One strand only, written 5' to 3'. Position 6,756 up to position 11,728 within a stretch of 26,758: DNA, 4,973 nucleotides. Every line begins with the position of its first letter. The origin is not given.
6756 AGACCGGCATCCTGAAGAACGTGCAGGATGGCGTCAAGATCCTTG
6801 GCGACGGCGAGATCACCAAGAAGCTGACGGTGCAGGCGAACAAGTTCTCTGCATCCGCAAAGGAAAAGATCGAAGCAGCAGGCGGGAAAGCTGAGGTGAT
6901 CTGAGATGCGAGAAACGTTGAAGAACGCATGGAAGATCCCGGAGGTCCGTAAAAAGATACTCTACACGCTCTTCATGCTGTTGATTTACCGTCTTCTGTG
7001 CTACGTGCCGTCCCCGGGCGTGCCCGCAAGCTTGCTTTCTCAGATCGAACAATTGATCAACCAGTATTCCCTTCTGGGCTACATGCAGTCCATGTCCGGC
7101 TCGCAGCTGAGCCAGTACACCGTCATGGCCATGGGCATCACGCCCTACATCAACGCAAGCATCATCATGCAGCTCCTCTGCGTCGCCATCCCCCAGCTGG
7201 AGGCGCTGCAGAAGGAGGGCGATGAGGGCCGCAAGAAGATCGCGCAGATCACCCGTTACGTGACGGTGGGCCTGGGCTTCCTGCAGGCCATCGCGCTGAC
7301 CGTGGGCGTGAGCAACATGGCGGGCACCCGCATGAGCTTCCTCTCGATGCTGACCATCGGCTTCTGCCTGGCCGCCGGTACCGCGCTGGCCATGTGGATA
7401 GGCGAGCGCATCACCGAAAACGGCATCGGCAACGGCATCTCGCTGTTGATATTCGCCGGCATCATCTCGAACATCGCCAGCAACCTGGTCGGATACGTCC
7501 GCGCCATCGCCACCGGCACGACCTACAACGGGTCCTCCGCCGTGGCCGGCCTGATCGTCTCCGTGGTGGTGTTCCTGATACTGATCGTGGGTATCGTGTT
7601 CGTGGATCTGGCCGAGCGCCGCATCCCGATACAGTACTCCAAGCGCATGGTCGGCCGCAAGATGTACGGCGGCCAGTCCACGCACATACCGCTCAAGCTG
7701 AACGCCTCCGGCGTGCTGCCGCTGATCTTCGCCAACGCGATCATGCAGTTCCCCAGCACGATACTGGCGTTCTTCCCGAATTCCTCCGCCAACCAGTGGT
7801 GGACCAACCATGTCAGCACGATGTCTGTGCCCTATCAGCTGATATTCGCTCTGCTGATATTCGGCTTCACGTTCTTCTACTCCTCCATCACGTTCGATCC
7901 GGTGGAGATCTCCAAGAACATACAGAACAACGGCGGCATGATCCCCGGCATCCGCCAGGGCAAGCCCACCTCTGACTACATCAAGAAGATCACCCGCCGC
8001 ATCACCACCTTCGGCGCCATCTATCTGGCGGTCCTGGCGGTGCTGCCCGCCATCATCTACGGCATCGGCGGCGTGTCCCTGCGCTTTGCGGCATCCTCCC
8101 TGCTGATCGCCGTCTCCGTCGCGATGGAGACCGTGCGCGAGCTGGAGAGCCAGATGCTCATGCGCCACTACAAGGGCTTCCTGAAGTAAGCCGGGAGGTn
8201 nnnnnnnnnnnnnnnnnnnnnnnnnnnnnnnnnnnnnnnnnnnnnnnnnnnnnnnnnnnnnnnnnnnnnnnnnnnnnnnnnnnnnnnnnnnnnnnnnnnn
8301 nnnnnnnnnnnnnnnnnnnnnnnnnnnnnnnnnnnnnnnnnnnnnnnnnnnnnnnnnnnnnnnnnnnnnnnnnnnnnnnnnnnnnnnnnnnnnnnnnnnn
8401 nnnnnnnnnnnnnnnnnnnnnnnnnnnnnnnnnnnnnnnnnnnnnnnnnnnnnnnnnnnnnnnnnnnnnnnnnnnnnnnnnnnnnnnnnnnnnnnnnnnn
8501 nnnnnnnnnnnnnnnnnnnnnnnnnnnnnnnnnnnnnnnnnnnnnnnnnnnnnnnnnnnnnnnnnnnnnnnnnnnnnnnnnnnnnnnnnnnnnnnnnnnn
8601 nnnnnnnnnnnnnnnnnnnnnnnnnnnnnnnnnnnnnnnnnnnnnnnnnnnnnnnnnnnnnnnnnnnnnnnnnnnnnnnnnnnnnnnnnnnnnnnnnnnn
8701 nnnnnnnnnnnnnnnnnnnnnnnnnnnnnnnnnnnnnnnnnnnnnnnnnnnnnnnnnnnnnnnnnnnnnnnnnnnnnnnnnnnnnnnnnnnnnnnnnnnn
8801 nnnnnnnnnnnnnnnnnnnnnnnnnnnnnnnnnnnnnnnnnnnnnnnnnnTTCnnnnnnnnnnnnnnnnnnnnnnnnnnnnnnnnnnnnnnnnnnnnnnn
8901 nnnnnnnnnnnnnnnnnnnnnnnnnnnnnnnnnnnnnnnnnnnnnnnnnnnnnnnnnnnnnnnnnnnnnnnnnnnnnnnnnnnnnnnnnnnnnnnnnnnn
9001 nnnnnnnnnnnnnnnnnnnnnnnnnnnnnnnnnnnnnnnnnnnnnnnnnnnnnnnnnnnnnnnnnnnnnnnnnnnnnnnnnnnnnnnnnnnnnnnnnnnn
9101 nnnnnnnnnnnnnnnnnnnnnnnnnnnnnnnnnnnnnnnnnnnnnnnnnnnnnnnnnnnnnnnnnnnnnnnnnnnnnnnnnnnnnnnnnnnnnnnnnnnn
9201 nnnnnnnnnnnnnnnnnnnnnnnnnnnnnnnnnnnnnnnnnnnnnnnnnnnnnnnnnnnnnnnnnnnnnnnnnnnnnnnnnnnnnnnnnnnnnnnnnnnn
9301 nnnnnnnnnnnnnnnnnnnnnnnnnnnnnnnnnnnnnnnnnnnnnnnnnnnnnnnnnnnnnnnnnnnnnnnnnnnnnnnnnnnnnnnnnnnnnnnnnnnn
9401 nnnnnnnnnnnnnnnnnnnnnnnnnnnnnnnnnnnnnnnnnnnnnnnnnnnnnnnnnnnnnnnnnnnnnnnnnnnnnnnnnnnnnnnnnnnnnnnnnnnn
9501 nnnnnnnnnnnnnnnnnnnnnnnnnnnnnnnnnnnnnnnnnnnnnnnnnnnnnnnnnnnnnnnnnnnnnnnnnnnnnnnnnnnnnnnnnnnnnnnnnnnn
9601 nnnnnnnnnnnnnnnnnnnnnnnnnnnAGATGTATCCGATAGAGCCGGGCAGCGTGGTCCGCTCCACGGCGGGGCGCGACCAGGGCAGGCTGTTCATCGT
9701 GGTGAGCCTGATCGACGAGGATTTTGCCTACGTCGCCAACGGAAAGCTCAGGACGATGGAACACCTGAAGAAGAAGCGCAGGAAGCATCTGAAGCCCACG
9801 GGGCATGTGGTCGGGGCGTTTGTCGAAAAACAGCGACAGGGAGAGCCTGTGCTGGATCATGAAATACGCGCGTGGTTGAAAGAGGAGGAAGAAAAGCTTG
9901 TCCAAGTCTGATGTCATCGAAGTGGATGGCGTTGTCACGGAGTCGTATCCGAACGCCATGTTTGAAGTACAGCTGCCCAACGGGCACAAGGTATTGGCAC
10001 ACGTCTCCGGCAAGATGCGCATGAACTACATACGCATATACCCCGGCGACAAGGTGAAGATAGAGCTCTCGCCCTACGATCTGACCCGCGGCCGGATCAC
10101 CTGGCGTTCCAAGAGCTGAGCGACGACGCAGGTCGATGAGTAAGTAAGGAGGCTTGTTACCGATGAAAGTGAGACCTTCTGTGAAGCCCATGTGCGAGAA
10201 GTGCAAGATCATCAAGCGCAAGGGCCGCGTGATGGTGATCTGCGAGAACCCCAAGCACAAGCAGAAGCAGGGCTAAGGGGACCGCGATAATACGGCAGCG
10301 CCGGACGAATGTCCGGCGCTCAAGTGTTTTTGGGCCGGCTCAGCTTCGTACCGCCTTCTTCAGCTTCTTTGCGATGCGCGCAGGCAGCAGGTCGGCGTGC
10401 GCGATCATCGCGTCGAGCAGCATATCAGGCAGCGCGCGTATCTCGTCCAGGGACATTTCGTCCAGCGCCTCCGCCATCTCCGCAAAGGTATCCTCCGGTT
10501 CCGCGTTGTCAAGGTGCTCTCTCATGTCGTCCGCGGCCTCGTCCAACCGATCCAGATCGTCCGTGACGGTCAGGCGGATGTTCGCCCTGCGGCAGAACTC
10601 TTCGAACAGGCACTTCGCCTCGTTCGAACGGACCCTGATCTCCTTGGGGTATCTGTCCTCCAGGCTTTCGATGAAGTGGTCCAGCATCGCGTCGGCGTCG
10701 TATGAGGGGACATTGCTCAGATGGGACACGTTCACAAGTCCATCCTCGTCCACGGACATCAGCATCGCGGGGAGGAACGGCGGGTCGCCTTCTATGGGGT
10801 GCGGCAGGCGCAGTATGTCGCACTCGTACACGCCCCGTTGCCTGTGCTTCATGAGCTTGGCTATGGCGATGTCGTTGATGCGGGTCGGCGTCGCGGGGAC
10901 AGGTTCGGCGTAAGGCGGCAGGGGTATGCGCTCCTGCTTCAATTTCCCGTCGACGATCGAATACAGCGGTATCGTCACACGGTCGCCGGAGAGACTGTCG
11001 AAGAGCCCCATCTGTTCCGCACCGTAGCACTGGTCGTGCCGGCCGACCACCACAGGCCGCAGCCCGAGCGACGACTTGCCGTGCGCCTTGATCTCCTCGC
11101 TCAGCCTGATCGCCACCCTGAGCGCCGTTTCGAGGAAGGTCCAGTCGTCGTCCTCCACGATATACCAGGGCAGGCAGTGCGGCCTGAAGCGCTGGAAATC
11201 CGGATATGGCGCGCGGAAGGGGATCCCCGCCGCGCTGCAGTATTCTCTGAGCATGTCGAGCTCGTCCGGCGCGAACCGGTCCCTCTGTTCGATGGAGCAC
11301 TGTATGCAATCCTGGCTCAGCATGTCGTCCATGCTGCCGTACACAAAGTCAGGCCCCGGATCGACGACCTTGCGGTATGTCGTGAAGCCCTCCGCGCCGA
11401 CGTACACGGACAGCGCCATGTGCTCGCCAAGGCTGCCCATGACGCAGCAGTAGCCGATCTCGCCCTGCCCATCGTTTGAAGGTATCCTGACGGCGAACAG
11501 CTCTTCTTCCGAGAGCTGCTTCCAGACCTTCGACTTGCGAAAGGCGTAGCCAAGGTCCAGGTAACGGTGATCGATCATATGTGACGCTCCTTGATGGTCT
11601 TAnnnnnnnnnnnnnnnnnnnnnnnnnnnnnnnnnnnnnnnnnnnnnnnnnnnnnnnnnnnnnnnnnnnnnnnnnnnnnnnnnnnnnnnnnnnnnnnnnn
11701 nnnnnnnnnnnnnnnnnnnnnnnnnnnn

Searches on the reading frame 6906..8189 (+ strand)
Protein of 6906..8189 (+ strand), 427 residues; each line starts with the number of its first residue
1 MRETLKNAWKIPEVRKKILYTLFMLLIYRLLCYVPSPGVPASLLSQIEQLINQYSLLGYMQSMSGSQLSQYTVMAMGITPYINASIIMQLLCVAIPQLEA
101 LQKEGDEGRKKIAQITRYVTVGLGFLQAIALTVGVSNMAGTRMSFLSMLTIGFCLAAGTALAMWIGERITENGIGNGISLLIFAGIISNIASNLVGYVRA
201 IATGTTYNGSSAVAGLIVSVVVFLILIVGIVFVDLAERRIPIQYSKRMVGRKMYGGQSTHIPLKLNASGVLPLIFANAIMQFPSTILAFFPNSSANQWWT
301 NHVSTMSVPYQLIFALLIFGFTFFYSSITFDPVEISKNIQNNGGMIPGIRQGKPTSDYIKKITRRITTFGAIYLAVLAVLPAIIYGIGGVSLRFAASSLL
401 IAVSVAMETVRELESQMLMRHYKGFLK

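Call 13: search_protein_families(library=pfam, proteins=[window:6906-8189:+], max_evalue=0.01)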
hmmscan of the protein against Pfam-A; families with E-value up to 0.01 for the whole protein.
window:6906-8189:+ (427 aa): 1 family
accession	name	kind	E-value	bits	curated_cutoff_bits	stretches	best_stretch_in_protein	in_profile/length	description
PF00344.25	SecY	-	1.3e-104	350.3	32.2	1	72-410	1-306/306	SecY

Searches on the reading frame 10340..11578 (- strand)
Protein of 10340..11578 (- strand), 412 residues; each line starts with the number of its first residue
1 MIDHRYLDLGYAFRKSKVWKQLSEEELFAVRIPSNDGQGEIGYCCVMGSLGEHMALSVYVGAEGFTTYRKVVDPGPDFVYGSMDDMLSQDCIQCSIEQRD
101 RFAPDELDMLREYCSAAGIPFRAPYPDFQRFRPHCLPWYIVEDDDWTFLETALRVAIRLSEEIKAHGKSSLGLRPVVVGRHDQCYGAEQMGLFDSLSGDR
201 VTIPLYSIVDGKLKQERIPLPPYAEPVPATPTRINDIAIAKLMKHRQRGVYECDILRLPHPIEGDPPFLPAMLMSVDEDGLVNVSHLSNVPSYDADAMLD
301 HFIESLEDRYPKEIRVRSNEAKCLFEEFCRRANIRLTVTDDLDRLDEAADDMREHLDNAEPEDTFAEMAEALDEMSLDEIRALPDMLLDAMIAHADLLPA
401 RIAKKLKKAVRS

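Call 13: search_protein_families(library=pfam, proteins=[window:10340-11578:-], max_evalue=0.01)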
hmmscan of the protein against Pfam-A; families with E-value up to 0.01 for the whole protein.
window:10340-11578:- (412 aa): 2 families
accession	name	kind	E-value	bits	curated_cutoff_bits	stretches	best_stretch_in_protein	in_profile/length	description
PF23988.1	DUF7309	-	2.1e-26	92.8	27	1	11-166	9-155/170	Domain of unknown function (DUF7309)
PF22007.2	DUF6930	-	1.8e-17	64.2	27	1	239-352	2-122/123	Domain of unknown function (DUF6930)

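Call 57: search_protein_families(library=padloc, proteins=[window:10340-11578:-], max_evalue=0.001)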
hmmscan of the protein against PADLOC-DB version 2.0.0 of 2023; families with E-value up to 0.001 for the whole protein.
window:10340-11578:- (412 aa): 0 families
